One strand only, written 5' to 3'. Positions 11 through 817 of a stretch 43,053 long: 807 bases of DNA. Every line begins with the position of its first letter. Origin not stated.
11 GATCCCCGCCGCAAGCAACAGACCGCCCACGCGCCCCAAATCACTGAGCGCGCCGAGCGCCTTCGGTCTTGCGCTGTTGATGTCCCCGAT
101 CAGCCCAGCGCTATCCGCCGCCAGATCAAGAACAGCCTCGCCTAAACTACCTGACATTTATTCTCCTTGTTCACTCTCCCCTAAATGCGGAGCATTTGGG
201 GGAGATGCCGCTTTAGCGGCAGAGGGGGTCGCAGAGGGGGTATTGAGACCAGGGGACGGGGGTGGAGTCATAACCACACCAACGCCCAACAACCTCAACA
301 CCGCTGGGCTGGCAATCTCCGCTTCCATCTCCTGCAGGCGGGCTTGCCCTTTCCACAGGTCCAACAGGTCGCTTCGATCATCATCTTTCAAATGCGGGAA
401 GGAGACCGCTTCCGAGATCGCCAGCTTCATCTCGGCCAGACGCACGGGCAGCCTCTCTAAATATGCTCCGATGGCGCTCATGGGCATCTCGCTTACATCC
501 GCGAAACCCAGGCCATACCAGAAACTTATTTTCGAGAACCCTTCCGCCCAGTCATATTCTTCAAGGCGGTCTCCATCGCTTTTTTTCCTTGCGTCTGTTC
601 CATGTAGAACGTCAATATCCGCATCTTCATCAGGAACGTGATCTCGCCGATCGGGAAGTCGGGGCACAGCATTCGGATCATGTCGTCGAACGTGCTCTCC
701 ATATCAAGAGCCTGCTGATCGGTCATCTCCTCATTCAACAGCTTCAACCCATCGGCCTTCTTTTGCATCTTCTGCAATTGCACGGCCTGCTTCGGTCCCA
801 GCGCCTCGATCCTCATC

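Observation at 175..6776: Nine-copy family of stop-codon-abutting stem-loop + purine mirror-repeat elements, a candidate triplex-forming module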

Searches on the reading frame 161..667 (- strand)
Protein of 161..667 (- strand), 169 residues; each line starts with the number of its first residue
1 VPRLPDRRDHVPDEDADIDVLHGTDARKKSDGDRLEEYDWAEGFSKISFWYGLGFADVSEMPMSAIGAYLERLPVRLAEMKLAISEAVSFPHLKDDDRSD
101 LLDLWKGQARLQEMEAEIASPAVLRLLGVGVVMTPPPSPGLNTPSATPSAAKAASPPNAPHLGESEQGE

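Call 76: search_protein_families(library=phrogs, proteins=[window:161-667:-], max_evalue=0.001)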
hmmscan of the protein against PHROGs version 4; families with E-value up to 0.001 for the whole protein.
window:161-667:- (169 aa): 0 families
